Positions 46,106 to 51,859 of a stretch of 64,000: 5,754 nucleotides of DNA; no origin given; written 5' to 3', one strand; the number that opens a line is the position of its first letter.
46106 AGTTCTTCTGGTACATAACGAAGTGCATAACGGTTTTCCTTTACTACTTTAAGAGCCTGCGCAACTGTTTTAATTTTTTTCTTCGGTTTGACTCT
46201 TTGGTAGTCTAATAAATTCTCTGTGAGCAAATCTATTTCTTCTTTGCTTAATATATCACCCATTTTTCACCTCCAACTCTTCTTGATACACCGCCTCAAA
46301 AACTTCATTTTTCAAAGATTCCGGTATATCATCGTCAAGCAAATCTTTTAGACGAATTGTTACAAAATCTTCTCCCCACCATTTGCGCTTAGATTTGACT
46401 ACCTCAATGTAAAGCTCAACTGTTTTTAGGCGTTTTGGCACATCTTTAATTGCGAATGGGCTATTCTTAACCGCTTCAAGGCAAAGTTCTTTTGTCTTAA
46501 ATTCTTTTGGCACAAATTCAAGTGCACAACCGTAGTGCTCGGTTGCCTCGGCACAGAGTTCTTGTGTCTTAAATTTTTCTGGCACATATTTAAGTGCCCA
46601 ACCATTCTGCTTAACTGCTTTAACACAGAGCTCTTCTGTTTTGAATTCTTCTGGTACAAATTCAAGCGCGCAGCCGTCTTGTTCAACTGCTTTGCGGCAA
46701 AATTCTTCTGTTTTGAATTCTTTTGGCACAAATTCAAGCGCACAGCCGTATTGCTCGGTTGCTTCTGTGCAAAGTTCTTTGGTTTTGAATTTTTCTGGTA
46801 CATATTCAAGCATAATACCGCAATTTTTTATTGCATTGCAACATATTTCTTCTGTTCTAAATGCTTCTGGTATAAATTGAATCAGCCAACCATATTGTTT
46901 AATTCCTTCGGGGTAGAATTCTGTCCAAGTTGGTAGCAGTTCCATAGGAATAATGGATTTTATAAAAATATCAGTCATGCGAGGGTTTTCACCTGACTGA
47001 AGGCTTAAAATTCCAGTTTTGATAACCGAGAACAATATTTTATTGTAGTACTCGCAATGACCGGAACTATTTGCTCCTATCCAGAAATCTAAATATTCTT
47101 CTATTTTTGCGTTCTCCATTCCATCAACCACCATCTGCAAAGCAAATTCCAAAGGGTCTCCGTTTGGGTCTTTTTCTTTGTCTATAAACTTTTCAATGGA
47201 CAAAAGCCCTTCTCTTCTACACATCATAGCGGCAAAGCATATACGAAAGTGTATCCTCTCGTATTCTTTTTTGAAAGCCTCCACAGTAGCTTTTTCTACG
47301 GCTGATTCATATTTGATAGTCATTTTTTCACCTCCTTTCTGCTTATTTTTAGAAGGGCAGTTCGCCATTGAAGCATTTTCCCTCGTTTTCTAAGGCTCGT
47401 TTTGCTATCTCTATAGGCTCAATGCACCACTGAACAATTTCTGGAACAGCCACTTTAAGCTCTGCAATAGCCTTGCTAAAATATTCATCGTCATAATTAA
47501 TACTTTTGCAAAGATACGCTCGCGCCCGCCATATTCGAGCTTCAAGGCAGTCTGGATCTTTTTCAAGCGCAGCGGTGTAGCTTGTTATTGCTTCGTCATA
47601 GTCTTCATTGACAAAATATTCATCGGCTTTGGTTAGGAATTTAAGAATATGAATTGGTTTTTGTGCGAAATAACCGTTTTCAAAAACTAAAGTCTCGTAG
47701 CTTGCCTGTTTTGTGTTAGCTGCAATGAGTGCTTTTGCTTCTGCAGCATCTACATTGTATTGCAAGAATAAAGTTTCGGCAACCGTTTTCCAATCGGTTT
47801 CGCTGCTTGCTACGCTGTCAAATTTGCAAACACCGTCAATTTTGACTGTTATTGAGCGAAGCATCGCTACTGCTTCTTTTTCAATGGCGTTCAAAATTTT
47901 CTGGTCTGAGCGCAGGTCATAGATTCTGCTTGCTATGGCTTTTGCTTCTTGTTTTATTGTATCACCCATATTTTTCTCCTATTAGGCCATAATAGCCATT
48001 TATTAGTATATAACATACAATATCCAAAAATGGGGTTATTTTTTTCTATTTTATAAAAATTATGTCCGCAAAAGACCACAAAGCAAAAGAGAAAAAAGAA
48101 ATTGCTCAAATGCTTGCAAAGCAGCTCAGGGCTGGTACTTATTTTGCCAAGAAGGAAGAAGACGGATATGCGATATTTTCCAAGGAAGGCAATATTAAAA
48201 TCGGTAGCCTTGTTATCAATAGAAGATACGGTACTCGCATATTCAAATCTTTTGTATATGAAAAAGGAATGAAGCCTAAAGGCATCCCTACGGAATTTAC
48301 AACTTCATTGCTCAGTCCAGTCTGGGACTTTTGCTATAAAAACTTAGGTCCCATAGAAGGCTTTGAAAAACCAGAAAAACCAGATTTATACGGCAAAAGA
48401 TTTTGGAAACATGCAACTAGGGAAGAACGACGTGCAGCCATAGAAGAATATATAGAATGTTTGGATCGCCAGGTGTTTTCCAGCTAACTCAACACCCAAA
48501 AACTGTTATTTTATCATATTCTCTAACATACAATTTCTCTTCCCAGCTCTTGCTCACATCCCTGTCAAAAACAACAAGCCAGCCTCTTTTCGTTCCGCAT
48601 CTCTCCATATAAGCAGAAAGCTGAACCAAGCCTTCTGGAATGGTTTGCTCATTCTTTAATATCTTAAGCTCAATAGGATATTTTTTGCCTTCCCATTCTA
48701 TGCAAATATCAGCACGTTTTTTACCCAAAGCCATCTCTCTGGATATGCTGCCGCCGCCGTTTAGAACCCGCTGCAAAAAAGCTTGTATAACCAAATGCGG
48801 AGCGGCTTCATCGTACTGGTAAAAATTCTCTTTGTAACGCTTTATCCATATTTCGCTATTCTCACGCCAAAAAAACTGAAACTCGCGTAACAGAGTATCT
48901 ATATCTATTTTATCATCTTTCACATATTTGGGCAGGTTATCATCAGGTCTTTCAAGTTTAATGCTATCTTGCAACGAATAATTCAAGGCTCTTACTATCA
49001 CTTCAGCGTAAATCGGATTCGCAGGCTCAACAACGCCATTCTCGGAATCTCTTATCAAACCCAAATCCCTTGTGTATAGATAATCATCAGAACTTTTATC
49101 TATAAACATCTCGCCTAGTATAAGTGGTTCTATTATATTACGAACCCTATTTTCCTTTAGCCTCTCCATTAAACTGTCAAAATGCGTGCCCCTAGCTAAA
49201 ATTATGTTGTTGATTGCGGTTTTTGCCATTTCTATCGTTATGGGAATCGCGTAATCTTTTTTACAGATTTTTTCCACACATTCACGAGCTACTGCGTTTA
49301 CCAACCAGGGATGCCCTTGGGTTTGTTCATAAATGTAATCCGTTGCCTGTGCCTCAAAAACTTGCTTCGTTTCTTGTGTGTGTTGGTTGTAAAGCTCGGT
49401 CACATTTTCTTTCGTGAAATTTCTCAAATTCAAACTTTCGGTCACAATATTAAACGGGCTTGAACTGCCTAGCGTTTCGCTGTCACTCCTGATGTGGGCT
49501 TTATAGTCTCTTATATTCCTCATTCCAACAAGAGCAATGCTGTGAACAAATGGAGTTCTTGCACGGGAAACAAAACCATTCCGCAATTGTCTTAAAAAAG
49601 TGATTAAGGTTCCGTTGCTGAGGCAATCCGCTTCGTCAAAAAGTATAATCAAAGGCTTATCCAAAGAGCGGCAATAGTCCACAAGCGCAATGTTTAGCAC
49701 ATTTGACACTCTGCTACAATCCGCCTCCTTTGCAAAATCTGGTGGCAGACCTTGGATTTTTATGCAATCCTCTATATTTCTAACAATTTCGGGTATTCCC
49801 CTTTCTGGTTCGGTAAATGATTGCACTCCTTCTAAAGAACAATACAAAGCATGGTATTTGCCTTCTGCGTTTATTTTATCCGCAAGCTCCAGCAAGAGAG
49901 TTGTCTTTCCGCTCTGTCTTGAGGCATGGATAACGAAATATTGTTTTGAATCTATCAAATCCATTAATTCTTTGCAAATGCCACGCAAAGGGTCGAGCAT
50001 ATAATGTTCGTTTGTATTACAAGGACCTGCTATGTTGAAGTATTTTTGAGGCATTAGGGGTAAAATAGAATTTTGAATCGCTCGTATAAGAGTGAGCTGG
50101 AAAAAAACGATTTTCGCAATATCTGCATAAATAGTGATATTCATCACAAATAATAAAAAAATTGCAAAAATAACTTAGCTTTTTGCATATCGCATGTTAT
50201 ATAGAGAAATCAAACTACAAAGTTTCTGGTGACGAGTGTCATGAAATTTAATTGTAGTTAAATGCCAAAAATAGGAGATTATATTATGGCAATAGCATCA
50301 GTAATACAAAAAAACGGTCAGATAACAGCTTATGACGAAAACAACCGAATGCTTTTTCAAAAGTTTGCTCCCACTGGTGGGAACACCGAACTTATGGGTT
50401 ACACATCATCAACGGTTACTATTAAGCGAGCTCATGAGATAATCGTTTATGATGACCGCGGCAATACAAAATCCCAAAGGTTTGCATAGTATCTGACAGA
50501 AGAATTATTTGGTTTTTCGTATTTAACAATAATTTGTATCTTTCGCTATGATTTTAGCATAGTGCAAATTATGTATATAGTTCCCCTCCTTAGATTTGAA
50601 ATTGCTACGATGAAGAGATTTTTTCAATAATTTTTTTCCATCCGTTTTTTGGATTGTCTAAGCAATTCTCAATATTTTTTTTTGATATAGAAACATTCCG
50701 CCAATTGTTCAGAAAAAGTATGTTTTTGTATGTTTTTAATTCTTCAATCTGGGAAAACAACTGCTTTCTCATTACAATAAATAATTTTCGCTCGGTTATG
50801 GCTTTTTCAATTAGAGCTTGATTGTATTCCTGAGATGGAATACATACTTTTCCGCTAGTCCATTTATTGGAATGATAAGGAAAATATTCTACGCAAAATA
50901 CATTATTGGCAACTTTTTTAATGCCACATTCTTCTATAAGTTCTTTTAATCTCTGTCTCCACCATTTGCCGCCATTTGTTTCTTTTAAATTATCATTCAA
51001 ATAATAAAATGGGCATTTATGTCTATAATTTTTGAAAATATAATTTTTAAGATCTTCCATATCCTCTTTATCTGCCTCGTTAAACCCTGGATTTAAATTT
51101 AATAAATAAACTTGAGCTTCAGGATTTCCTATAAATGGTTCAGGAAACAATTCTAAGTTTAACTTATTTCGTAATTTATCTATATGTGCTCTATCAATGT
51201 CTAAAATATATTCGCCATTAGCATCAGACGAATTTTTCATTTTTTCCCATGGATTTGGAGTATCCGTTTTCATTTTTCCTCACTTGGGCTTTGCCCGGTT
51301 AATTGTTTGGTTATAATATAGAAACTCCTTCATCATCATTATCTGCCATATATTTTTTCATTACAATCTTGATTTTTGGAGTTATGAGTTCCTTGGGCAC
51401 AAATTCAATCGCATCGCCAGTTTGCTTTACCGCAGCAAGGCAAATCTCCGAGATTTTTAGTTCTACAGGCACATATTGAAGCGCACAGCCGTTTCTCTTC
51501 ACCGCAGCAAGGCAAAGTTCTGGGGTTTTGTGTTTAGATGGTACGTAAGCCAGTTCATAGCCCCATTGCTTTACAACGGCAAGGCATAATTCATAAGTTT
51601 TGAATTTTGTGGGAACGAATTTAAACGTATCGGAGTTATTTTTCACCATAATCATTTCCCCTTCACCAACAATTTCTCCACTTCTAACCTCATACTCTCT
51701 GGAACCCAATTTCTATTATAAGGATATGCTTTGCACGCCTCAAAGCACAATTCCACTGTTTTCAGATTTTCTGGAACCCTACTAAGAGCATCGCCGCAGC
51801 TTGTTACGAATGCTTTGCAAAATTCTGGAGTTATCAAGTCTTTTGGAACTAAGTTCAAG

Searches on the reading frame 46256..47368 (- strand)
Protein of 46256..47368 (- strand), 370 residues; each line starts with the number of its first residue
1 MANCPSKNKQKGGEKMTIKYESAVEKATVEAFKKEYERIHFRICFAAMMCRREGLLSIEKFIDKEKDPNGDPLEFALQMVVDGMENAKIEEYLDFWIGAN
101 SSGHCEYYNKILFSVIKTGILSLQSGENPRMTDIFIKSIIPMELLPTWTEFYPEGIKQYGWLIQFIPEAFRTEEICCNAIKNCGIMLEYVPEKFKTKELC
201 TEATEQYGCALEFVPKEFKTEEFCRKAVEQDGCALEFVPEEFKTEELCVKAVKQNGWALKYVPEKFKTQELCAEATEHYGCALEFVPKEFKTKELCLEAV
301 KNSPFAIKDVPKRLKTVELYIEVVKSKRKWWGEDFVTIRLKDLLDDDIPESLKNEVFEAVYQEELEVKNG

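Call 41: search_protein_families(library=pfam, proteins=[window:46256-47368:-], max_evalue=0.01)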
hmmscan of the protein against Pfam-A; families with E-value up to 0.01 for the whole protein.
window:46256-47368:- (370 aa): 2 families
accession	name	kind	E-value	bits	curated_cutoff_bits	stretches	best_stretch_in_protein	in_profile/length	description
PF13475.11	DUF4116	-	4.4e-43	145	24.9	4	221-267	2-49/49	Domain of unknown function (DUF4116)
PF18379.6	FERM_F1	-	0.00015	22.1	26.1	0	157-187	11-41/96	FERM F1 ubiquitin-like domain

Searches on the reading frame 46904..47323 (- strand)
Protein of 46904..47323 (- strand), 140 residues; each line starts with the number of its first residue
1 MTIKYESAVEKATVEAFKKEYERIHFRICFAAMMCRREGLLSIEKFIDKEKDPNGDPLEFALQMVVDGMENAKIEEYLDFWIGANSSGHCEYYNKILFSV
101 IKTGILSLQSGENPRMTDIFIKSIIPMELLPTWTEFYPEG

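Call 45: search_protein_families(library=ncbifam, proteins=[window:46904-47323:-], max_evalue=1)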
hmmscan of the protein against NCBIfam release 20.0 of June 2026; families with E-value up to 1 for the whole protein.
seq(140 aa): 6 families
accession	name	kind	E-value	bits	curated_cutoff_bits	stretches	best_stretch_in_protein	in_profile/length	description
NF006583.0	PRK09109.1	equivalog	1.6e-08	34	237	1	19-84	72-134/246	flagellar motor protein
NF005997.1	PRK08124.1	equivalog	4.3e-07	29.1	340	1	26-90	80-141/259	flagellar motor stator protein MotA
NF006284.1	PRK08456.1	equivalog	2.7e-06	26.8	380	1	28-84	81-134/252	flagellar motor stator protein MotA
NF005383.1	PRK06926.1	equivalog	0.00014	21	394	1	9-88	67-143/271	flagellar motor protein MotP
NF006527.0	PRK08990.1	equivalog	0.0019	17.5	341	1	99-126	216-243/254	flagellar motor protein PomA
TIGR03401.1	cyanamide_fam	subfamily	0.15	11.5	109.85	1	5-36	169-200/228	HD domain protein, cyanamide hydratase family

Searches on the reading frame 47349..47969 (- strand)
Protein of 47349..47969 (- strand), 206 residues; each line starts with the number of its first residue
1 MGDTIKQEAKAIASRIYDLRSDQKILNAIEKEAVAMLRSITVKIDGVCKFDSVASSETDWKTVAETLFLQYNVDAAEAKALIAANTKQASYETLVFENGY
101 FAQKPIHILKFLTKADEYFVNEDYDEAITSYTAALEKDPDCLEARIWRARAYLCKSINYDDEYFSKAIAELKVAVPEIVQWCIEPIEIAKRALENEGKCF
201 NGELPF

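Call 41: search_protein_families(library=pfam, proteins=[window:47349-47969:-], max_evalue=0.01)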
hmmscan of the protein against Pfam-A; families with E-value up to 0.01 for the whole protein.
window:47349-47969:- (206 aa): 6 families
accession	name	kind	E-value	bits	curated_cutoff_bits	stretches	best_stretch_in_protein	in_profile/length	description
PF13432.12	TPR_16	-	3.9e-08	34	32.7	1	112-153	1-42/65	Tetratricopeptide repeat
PF14559.12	TPR_19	-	1.3e-05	25.8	25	1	122-153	5-36/68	Tetratricopeptide repeat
PF00515.34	TPR_1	-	1.4e-05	25.1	27.8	1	114-141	7-34/34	Tetratricopeptide repeat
PF13414.12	TPR_11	-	2.4e-05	24.4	26.8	1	116-152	2-38/42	TPR repeat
PF07719.23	TPR_2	-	0.00014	22.1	27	1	114-141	7-34/34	Tetratricopeptide repeat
PF13428.12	TPR_14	-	0.00025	21.9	23.5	1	113-150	6-43/44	Tetratricopeptide repeat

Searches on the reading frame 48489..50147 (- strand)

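Call 23: search_protein_families(library=pfam, proteins=[window:48489-50147:-], max_evalue=0.01)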
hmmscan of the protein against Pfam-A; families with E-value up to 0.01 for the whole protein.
window:48489-50147:- (552 aa): 6 families
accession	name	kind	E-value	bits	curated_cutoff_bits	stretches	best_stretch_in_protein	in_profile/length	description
PF14516.12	AAA_35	-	1.4e-10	40.9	27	1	72-370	35-316/331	AAA-like domain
PF13401.12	AAA_22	-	3e-05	24.8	27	1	67-214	4-128/130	AAA domain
PF01637.24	ATPase_2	-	0.00041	20.7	33.2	1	68-281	20-220/225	ATPase domain predominantly from Archaea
PF13191.12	AAA_16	-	0.0006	20.8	32.6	1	68-188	24-155/167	AAA ATPase domain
PF13173.12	AAA_14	-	0.0016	18.9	27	1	69-122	3-54/129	AAA domain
PF19995.5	iSTAND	-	0.0081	17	24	0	67-194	24-146/163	inactive STAND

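Call 25: search_protein_families(library=padloc, proteins=[window:48489-50147:-], max_evalue=0.01)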
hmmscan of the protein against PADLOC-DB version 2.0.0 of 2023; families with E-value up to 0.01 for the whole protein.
window:48489-50147:- (552 aa): 0 families

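Call 68: search_protein_families(library=phrogs, proteins=[window:48489-50147:-], max_evalue=0.001)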
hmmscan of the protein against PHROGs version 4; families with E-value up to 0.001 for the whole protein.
window:48489-50147:- (552 aa): 0 families

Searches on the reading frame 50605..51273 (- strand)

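Call 3: search_protein_families(library=pfam, proteins=[window:50605-51273:-], max_evalue=1)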
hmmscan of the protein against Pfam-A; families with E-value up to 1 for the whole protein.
window:50605-51273:- (222 aa): 0 families

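Call 25: search_protein_families(library=padloc, proteins=[window:50605-51273:-], max_evalue=0.01)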
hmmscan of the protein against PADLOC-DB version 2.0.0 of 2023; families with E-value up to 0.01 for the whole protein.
window:50605-51273:- (222 aa): 0 families

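Call 45: search_protein_families(library=ncbifam, proteins=[window:50605-51273:-], max_evalue=1)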
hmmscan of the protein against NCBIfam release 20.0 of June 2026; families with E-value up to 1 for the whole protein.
window:50605-51273:- (222 aa): 2 families
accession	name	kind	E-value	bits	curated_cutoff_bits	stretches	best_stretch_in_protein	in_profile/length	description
NF047634.1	antiviral_Brig1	equivalog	4.1e-10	39.6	230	1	35-147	40-160/254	anti-phage DNA glycosylase Brig1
NF041057.1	Rcas_1661_fam_Se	equivalog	0.057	13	190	1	162-209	154-201/247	Rcas_1661 family thioredoxin-like (seleno)lipoprotein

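Call 68: search_protein_families(library=phrogs, proteins=[window:50605-51273:-], max_evalue=0.001)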
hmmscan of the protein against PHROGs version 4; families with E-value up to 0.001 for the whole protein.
window:50605-51273:- (222 aa): 0 families

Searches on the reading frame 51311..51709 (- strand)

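Call 3: search_protein_families(library=pfam, proteins=[window:51311-51709:-], max_evalue=1)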
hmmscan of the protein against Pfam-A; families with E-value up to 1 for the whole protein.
window:51311-51709:- (132 aa): 3 families
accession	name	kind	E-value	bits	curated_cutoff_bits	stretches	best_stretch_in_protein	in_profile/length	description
PF13475.11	DUF4116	-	2.6e-23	81.7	24.9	2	64-108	3-48/49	Domain of unknown function (DUF4116)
PF09461.15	PcF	-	0.0026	18.5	25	1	63-99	1-33/45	Phytotoxin PcF protein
PF02389.20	Cornifin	-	0.089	13.4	34.8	1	37-94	20-77/135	Cornifin (SPRR) family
